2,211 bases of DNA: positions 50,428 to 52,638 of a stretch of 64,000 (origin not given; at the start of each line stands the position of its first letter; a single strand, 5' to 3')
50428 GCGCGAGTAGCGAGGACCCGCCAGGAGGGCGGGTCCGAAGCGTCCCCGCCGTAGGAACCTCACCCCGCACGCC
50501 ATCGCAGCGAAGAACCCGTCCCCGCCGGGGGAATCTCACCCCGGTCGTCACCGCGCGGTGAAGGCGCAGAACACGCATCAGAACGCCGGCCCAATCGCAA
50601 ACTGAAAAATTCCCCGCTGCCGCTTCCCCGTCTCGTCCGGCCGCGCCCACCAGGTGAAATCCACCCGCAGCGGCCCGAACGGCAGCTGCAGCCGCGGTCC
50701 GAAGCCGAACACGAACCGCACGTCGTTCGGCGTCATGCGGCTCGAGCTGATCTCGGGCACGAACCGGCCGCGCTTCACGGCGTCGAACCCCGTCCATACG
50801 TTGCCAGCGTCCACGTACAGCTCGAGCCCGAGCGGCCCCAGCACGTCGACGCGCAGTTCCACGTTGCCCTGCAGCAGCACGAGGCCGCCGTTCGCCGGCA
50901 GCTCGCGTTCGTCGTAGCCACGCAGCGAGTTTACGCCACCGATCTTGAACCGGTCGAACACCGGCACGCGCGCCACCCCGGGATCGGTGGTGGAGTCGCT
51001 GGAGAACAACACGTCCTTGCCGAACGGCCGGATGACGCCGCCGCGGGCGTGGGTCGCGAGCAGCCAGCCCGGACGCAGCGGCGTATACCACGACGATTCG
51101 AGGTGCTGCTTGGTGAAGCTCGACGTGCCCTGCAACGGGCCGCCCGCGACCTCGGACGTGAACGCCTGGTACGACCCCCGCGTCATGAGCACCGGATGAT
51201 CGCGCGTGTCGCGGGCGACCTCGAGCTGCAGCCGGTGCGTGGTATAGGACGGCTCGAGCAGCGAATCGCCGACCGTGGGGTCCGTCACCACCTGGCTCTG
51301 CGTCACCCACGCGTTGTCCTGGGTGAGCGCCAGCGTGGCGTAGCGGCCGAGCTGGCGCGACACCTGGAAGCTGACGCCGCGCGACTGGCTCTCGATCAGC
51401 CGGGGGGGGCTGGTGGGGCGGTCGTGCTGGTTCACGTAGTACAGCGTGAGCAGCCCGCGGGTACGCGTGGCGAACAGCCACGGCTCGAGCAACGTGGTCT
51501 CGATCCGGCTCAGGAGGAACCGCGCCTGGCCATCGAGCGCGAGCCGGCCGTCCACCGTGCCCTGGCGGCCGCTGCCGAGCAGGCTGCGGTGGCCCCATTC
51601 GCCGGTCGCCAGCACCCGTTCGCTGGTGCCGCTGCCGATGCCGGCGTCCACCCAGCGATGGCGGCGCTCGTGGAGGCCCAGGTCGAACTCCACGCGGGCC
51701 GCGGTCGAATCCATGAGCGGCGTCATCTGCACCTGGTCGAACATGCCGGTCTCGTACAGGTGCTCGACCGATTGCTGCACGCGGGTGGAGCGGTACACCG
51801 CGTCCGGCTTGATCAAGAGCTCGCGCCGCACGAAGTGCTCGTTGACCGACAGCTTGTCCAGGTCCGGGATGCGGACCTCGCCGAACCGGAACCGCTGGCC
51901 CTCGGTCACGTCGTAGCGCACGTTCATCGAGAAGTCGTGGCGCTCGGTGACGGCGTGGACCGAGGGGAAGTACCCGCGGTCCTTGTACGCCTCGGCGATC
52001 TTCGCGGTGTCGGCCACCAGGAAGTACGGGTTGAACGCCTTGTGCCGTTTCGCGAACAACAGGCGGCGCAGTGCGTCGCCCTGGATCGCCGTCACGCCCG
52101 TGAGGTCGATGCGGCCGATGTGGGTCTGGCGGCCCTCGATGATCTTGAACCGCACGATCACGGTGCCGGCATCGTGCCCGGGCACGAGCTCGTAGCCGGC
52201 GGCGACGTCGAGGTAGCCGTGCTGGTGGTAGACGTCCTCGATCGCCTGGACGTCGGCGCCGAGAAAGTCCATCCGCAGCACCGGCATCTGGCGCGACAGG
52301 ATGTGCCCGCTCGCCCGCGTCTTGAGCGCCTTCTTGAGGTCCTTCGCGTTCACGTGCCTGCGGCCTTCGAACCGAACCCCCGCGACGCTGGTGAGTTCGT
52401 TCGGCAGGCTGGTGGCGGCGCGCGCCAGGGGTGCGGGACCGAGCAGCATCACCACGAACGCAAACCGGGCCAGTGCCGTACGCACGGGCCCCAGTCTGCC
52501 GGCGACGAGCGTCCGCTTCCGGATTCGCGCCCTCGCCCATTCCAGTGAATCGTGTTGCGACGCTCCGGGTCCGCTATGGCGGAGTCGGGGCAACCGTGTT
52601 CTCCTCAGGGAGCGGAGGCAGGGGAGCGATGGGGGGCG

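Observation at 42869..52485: tamB sits directly downstream of the POTRA-type Omp85 that follows rseP, with a second Omp85 paralog on the other side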

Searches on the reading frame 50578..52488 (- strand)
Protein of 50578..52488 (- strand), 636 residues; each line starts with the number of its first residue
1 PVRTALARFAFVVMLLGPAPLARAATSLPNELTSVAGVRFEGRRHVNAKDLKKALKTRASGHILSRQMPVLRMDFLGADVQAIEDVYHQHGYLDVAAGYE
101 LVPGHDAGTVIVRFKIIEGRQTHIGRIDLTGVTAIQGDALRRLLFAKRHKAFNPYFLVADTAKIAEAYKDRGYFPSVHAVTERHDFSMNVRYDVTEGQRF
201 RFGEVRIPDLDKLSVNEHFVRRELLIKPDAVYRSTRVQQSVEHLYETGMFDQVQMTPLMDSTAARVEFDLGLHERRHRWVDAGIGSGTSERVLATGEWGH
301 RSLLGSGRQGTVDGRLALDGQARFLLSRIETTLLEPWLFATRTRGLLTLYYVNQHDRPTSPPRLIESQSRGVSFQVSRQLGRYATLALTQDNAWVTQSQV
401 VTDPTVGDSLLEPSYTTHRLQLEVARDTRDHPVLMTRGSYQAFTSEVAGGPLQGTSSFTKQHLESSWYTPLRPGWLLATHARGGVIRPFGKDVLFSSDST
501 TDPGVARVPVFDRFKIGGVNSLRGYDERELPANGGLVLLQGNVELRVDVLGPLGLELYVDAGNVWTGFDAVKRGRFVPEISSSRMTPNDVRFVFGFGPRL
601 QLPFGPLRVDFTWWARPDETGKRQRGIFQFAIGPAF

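Call 11: find_homologous_proteins(query=window:50578-52488:-)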
Query window:50578-52488:- (636 aa): 348 proteins with E <= 0.001 among 8000 candidates; the best 120 are listed.
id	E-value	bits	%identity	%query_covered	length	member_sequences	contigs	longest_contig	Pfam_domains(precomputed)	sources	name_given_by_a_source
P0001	0.0e+0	1449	100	100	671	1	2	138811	PF07244.21,PF01103.30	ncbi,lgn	-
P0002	5.0e-278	942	67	99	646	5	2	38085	PF08479.17,PF07244.21,PF01103.30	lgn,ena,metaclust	metaclust:\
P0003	1.9e-268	910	65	100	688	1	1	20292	PF07244.21,PF01103.30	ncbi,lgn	-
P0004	5.3e-262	889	65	96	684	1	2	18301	PF07244.21,PF01103.30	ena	-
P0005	6.0e-261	886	65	96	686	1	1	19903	PF07244.21,PF01103.30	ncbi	-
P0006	1.3e-253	861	63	97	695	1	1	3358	PF08479.17,PF07244.21,PF01103.30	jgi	-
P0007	2.7e-253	860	63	96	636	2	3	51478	PF07244.21,PF01103.30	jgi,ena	-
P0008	1.1e-241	822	60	100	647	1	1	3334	PF07244.21,PF01103.30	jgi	jgi:outer membrane protein insertion porin family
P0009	5.3e-236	803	59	97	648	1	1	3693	PF08479.17,PF07244.21,PF01103.30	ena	-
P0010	6.6e-212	724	55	100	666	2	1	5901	PF07244.21,PF01103.30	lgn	-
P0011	1.2e-208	713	53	100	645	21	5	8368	PF07244.21,PF01103.30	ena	-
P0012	6.0e-202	691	52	97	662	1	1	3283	PF07244.21,PF01103.30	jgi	jgi:outer membrane protein insertion porin family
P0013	2.6e-194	665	52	97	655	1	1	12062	PF07244.21,PF01103.30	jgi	jgi:outer membrane protein insertion porin family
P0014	4.5e-194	665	50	98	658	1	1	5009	PF08479.17,PF07244.21,PF01103.30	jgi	jgi:outer membrane protein insertion porin family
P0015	9.2e-194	664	51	96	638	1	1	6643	PF07244.21,PF01103.30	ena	-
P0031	3.7e-186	638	50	97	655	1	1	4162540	PF07244.21,PF01103.30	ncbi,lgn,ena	-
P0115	6.9e-163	562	46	98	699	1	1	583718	PF07244.21,PF01103.30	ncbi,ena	-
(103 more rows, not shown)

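Call 14: search_protein_families(library=ncbifam, proteins=[window:50578-52488:-], max_evalue=0.01)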
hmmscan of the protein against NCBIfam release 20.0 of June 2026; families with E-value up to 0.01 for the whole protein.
window:50578-52488:- (636 aa): 7 families
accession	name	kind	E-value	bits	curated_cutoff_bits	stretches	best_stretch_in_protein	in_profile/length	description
TIGR03303.1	OM_YaeT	equivalog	1.9e-59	201.8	297.15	1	33-636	150-741/741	outer membrane protein assembly factor BamA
NF052279.1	lipo_TamL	exception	2e-15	56.3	400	1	457-613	560-714/747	translocation and assembly module lipoprotein TamL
NF047950.2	ATportTamA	equivalog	3.6e-14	52.3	625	2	170-298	148-279/569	autotransporter assembly complex protein TamA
TIGR00992.1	3a0901s03IAP75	subfamily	7.6e-12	44.3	1163.25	1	420-611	530-703/718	IAP75 family chloroplast envelope protein translocase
NF008287.0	PRK11067.1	subfamily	1e-11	44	1181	1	76-314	219-460/802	outer membrane protein assembly factor BamA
NF047779.1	Omp85_fam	subfamily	9.2e-09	35.2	200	1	416-600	223-394/423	Omp85 family outer membrane protein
NF058613.1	OMPAssmBamADein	equivalog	0.0014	16.7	1050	0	35-92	333-382/857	outer membrane protein assembly factor BamA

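Call 15: search_solved_structures(query=window:50578-52488:-, max_evalue=0.01)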
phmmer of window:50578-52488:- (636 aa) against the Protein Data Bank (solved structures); distinct sequences matched with E-value up to 0.01: 43.
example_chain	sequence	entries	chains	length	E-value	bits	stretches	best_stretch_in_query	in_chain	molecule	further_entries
9cmw_A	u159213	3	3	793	1.5e-15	59.9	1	34-311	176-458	Outer membrane protein assembly factor BamA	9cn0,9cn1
4k3b_A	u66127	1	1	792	1.5e-15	59.9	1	34-311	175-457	Outer membrane protein assembly factor BamA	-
9pxj_A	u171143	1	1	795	7.2e-15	57.7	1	74-530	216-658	BamA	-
9pxg_A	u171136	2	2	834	1.3e-14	56.8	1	75-530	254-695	Outer membrane protein assembly factor BamA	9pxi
9hj3_A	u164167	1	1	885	3.1e-13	52.3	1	34-285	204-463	Outer membrane protein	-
9hiv_A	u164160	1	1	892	3.2e-13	52.2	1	34-285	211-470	Outer membrane protein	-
9n2d_A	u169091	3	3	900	2.7e-11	45.9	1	34-283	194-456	Bam A | Surface antigen (D15)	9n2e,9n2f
9ccg_A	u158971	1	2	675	1.6e-10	43.3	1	512-615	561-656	POTRA domain-containing protein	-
6wuh_B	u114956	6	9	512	9.3e-07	30.9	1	406-563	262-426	Bac_surface_Ag domain-containing protein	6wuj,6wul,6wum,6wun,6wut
9nk8_B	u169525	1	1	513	9.4e-07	30.9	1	406-563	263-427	Sam50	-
9nk6_B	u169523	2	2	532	9.4e-07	30.9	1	406-563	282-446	Sam50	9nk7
5efr_A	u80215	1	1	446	3e-06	29.2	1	125-271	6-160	BamA-BamD fusion Protein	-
9hjm_A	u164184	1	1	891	8.6e-06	27.7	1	79-285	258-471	Putative outer membrane protein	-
2x8x_X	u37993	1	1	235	6.7e-05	24.7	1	146-275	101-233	TLR1789 PROTEIN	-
3mc8_A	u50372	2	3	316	0.00032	22.5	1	149-267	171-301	Alr2269 protein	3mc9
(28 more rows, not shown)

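Call 17: find_encoding_contigs(protein=P0031, flank=10000, max_places=2)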
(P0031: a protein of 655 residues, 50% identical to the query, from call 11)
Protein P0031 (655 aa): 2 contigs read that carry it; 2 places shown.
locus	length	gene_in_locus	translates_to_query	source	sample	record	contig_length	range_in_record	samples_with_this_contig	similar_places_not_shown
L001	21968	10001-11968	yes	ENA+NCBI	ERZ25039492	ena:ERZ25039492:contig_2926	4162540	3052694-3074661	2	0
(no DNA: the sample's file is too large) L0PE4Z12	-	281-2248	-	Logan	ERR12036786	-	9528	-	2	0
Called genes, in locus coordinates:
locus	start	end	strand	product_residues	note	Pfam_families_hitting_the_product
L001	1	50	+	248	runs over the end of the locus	PF00318:Ribosomal_S2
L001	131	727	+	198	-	PF00889:EF_TS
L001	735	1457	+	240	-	PF00696:AA_kinase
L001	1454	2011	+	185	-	PF01765:RRF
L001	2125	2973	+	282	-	PF01148:CTP_transf_1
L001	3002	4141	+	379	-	PF02670:DXP_reductoisom, PF08436:DXP_redisom_C, PF13288:DXPR_C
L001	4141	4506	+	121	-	-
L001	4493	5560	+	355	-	PF01075:Glyco_transf_9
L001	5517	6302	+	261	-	PF00535:Glycos_transf_2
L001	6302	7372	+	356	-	PF13579:Glyco_trans_4_4 (weak), PF00534:Glycos_transf_1, PF13692:Glyco_trans_1_4, PF13524:Glyco_trans_1_2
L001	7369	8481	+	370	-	PF13439:Glyco_transf_4, PF13579:Glyco_trans_4_4, PF00534:Glycos_transf_1, PF13692:Glyco_trans_1_4, PF20706:GT4-conflict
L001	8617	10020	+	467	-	PF02163:Peptidase_M50, PF21558:Pept_S41_N_bact (faint), PF00595:PDZ (weak), PF13180:PDZ_2, PF14685:PDZ_Tricorn (weak), PF17820:PDZ_6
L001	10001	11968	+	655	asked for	PF07244:POTRA, PF01103:Omp85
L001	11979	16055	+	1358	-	PF04357:TamB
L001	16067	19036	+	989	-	PF00930:DPPIV_N (faint), PF24817:WD40_WDHD1_1st (faint), PF25174:Beta-prop_THOC3 (faint), PF26550:Tricorn_2nd, PF26549:Tricorn_N, PF07676:PD40, PF26549:Tricorn_N (weak), PF01103:Omp85, +1 more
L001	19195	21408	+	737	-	PF00580:UvrD-helicase, PF13245:AAA_19, PF13604:AAA_30 (faint), PF13361:UvrD_C, PF13538:UvrD_C_2 (weak)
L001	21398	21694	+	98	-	PF02686:GatC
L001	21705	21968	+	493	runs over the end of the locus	PF01425:Amidase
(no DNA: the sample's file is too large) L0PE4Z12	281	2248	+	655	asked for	PF07244:POTRA, PF01103:Omp85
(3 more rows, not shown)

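Call 18: find_encoding_contigs(protein=P0115, flank=10000, max_places=2)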
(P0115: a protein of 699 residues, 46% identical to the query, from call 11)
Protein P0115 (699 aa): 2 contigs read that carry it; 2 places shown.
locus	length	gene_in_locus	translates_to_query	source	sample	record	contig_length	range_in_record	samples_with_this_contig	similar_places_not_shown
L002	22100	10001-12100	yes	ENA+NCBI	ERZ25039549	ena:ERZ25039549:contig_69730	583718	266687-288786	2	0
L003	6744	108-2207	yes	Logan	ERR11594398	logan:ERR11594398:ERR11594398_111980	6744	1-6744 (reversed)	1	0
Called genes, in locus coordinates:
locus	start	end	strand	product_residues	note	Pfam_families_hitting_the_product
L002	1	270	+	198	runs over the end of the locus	PF00889:EF_TS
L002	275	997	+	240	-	PF00696:AA_kinase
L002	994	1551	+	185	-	PF01765:RRF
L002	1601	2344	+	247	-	PF01255:Prenyltransf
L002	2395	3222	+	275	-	PF01148:CTP_transf_1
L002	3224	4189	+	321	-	PF02670:DXP_reductoisom, PF08436:DXP_redisom_C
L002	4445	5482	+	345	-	PF01075:Glyco_transf_9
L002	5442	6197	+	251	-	PF00535:Glycos_transf_2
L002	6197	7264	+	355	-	PF13579:Glyco_trans_4_4, PF00534:Glycos_transf_1, PF13692:Glyco_trans_1_4, PF13524:Glyco_trans_1_2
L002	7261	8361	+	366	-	PF13439:Glyco_transf_4, PF13579:Glyco_trans_4_4 (weak), PF00534:Glycos_transf_1, PF13692:Glyco_trans_1_4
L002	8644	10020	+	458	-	PF02163:Peptidase_M50, PF14685:PDZ_Tricorn (faint), PF21558:Pept_S41_N_bact (faint), PF00595:PDZ, PF13180:PDZ_2, PF17820:PDZ_6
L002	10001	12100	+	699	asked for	PF07244:POTRA, PF01103:Omp85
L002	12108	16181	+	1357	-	PF04357:TamB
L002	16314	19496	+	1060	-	PF13485:Peptidase_MA_2, PF00930:DPPIV_N (faint), PF26549:Tricorn_N (weak), PF26550:Tricorn_2nd, PF26549:Tricorn_N (weak), PF07676:PD40, PF26549:Tricorn_N, PF01103:Omp85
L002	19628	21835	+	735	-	PF00580:UvrD-helicase, PF13245:AAA_19, PF13604:AAA_30 (faint), PF13361:UvrD_C, PF13538:UvrD_C_2 (weak), PF21196:PcrA_UvrD_tudor (faint)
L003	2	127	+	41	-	?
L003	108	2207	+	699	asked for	PF07244:POTRA, PF01103:Omp85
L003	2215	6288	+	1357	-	PF04357:TamB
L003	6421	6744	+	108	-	?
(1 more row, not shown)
